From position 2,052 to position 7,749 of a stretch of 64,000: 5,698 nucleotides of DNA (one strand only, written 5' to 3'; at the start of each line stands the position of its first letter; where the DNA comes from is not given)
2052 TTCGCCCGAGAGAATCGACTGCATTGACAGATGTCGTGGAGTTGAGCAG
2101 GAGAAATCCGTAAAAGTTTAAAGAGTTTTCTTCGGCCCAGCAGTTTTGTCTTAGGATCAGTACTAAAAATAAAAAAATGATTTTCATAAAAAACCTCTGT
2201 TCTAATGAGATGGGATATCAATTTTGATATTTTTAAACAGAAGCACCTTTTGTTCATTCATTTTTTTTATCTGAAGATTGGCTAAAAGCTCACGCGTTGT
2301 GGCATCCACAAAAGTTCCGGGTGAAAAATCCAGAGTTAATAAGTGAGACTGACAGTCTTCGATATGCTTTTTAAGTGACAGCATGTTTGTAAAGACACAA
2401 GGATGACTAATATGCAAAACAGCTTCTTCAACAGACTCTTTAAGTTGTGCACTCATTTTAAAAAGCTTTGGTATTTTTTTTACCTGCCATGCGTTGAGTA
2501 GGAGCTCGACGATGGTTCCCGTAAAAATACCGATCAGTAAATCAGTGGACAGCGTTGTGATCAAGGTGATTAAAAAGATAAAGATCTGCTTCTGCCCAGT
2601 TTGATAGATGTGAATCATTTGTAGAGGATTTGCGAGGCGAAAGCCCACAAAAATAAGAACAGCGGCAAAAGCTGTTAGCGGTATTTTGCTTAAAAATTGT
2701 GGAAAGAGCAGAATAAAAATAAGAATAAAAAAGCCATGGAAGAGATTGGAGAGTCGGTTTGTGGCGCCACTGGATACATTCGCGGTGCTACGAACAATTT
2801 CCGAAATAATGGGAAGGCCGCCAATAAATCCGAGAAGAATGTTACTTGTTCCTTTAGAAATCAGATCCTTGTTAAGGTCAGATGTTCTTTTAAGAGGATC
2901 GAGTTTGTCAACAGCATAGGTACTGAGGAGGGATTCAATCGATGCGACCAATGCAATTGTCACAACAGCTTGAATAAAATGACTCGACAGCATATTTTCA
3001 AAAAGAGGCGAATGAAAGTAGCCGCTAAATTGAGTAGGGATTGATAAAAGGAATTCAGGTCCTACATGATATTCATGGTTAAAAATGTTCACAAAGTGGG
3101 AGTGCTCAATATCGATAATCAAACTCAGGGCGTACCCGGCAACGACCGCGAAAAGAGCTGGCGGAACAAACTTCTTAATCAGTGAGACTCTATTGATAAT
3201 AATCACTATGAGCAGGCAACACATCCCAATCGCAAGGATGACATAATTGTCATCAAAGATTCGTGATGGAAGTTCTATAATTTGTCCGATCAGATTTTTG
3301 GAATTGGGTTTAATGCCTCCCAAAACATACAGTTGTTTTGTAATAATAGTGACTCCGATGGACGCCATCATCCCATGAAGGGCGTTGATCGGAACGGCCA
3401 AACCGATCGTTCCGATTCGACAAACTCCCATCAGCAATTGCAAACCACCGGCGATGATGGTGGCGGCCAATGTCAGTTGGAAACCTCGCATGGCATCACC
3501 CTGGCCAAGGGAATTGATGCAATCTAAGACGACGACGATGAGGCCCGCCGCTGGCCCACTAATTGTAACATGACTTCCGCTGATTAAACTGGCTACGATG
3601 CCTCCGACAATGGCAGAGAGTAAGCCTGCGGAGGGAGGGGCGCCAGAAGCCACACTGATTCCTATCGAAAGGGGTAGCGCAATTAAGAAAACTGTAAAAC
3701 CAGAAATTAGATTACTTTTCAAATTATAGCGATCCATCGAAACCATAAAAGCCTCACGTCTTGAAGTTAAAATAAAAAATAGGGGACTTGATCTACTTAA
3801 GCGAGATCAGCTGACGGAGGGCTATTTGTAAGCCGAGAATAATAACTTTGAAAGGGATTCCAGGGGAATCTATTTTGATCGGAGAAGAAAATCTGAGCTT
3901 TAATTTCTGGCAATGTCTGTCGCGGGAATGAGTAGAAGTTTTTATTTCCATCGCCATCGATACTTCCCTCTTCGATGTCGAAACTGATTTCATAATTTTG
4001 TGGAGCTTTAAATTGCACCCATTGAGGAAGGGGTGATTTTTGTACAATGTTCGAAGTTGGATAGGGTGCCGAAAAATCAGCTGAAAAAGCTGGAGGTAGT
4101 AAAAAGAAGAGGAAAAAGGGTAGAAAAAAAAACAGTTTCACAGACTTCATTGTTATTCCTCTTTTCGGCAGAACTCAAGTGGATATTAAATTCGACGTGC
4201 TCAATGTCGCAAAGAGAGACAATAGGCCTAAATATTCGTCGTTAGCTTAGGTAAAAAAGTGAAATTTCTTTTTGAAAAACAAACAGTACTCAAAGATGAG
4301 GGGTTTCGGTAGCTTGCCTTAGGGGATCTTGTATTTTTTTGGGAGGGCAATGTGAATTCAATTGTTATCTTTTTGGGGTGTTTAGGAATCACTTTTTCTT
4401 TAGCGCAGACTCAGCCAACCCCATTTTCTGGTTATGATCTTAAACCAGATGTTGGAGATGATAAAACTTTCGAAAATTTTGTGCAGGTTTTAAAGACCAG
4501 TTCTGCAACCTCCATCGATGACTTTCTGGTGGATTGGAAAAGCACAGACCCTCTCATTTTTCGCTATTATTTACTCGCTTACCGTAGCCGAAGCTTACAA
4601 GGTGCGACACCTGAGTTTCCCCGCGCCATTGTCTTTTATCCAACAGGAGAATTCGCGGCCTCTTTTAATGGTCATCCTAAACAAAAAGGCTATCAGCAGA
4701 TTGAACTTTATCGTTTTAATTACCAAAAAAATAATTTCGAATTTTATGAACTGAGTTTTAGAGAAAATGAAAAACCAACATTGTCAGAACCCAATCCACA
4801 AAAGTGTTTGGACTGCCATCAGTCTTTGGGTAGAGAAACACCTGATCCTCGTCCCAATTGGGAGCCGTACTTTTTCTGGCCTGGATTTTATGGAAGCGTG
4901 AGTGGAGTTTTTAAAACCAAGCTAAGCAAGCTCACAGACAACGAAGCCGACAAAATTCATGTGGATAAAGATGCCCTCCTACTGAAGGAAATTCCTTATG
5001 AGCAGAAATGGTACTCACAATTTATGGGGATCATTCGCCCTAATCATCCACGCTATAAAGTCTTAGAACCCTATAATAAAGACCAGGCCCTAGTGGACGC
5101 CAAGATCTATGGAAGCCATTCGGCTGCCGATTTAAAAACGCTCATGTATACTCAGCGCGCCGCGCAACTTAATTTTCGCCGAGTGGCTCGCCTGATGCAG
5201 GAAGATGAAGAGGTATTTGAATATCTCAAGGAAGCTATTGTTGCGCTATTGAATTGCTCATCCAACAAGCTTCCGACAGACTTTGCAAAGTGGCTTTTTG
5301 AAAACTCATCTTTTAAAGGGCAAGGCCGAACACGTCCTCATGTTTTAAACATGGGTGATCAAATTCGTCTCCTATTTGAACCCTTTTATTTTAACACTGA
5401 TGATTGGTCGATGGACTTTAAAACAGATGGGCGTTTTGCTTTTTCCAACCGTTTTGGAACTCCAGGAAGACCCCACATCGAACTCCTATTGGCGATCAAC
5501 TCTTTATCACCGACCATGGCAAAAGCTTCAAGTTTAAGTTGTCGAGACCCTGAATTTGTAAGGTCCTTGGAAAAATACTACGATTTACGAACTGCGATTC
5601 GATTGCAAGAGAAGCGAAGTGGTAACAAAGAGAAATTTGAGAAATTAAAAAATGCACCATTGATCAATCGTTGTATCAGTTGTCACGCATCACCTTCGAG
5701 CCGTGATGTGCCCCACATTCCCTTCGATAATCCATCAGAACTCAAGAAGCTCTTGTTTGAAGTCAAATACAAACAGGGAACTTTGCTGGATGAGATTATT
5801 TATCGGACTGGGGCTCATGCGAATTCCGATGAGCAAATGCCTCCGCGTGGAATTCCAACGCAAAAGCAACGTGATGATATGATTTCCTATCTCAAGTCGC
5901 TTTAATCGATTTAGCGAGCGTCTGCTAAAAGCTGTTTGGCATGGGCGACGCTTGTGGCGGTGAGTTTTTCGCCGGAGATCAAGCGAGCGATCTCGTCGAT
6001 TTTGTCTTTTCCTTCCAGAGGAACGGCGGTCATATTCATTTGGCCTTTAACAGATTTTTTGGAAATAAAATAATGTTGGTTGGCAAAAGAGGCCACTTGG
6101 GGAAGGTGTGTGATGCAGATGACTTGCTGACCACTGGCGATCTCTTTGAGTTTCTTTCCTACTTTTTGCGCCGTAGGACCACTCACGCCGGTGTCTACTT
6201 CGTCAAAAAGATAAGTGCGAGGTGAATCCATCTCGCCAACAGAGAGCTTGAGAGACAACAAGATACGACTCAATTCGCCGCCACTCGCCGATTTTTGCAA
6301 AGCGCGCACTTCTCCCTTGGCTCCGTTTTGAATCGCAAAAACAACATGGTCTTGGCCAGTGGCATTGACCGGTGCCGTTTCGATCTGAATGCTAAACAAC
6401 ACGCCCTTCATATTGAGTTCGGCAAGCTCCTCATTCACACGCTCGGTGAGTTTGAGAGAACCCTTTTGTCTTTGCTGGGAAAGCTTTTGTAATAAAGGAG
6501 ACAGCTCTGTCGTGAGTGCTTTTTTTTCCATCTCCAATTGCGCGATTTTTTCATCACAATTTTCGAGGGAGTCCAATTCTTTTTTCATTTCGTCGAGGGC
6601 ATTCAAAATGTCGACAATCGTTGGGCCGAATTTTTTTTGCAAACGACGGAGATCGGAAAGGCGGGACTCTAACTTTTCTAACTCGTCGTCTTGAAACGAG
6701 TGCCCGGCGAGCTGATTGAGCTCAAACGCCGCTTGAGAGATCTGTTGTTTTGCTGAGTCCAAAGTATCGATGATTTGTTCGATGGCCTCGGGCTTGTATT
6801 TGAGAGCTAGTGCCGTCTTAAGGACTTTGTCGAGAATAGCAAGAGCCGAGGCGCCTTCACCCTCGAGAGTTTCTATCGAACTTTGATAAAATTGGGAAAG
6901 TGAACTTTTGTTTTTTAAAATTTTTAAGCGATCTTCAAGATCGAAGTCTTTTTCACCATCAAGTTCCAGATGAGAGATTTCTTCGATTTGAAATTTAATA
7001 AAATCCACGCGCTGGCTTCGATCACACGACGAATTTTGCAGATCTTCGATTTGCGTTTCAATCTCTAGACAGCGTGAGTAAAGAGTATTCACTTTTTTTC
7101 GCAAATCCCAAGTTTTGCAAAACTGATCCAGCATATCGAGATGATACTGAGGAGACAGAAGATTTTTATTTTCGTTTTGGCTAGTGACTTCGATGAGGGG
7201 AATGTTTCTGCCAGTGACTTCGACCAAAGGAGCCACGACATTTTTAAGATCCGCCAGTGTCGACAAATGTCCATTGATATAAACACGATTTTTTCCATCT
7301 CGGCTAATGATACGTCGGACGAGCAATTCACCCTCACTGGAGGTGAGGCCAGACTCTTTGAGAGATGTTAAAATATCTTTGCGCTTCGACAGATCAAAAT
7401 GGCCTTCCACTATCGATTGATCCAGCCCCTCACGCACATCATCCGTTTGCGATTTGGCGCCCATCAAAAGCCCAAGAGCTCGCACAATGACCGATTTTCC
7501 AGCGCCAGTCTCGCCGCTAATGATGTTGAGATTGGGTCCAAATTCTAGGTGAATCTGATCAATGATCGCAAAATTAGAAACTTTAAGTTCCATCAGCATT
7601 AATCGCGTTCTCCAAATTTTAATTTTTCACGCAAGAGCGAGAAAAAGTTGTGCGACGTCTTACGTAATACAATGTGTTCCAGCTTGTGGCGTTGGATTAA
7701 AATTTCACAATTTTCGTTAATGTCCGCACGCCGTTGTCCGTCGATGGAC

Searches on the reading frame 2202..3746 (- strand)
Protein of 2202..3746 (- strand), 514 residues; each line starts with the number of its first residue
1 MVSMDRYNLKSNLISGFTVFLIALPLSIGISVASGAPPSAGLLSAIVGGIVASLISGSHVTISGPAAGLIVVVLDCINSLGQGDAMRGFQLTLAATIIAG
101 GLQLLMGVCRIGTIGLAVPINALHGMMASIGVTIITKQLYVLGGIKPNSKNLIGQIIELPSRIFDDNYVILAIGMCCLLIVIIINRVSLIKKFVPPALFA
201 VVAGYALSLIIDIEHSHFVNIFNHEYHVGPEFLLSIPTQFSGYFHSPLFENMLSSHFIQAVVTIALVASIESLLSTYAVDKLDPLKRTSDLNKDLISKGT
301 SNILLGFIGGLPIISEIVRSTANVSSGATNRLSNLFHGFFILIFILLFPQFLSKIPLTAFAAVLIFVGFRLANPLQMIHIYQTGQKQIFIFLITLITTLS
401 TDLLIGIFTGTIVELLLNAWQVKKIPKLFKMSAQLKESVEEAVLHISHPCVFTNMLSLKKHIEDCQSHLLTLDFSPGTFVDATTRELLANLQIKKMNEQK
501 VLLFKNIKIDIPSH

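Call 67: search_protein_families(library=pfam, proteins=[window:2202-3746:-], max_evalue=0.0001)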
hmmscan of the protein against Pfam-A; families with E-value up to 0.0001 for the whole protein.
window:2202-3746:- (514 aa): 1 family
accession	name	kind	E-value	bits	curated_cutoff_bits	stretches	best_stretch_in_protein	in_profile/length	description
PF00916.26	Sulfate_transp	-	5.5e-62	210.1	23.2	1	9-394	1-380/380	Sulfate permease family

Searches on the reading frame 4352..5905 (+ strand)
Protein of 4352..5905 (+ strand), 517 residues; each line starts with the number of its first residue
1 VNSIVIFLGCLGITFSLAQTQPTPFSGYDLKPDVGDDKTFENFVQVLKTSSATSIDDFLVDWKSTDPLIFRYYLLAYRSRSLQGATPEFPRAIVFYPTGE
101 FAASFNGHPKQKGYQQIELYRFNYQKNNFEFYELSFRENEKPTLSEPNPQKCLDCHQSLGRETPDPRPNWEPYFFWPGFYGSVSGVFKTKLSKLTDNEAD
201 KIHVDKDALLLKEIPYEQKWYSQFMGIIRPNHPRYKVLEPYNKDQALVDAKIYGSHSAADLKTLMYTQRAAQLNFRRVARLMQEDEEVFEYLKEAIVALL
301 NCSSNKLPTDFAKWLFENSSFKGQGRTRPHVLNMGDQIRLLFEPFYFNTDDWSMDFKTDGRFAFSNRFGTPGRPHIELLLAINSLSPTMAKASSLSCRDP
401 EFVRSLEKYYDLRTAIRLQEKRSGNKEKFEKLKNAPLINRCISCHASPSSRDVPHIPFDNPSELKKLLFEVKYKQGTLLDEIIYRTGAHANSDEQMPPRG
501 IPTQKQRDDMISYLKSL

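Call 10: search_protein_families(library=ncbifam, proteins=[window:4352-5905:+])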
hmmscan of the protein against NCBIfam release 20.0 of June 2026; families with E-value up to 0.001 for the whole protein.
window:4352-5905:+ (517 aa): 0 families

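Call 67: search_protein_families(library=pfam, proteins=[window:4352-5905:+], max_evalue=0.0001)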
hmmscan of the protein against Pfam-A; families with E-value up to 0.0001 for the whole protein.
window:4352-5905:+ (517 aa): 1 family
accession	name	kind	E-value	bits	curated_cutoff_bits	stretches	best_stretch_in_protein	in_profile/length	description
PF00034.26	Cytochrom_C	-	5.9e-07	31.2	21.3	0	439-517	10-89/90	Cytochrome c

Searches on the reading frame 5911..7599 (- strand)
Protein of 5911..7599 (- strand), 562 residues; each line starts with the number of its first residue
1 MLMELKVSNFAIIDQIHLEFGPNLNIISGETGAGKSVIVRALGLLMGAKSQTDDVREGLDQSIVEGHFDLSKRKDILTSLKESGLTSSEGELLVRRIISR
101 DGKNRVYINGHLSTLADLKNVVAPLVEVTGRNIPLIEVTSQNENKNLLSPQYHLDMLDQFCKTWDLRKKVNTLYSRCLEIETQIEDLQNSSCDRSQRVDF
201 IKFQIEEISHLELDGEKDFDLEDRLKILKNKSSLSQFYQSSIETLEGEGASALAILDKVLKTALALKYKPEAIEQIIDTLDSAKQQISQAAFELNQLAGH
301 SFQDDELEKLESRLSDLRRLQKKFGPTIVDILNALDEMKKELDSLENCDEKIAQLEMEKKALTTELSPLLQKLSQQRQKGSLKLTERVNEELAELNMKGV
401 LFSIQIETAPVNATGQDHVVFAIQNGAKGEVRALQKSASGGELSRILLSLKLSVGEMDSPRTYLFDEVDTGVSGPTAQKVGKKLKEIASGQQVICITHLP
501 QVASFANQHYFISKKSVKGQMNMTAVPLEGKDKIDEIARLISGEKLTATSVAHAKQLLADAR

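Call 10: search_protein_families(library=ncbifam, proteins=[window:5911-7599:-])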
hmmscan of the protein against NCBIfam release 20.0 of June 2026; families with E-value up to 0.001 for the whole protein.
window:5911-7599:- (562 aa): 9 families
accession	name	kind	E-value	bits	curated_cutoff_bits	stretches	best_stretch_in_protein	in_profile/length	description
TIGR00634.1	recN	equivalog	8.1e-132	441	407.85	1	1-559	1-562/563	DNA repair protein RecN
NF008121.0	PRK10869.1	equivalog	8.4e-102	341.5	418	1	1-559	1-552/553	DNA repair protein RecN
TIGR02169.1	SMC_prok_A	equivalog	2.1e-11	42.3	729.4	1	15-123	16-128/1165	chromosome segregation protein SMC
NF045780.1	TrlF_fam_ATP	equivalog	2e-09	36.8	350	1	13-433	300-745/944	TrlF family AAA-like ATPase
NF045487.1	ASRP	equivalog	1e-06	27.7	300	1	11-298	3-255/593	archaea-specific SMC-related protein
TIGR00611.2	recf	equivalog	1.2e-05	24.7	172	1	4-52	3-51/339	DNA replication/repair protein RecF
NF003034.1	PRK03918.1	equivalog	1.5e-05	23.2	700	0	3-51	4-54/878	DNA double-strand break repair ATPase Rad50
TIGR02857.1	CydD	equivalog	7.8e-05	21.8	435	0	411-507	432-524/529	thiol reductant ABC exporter subunit CydD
NF002244.0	PRK01156.1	equivalog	0.00014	20.1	847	0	4-44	5-45/895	DNA double-strand break repair ATPase Rad50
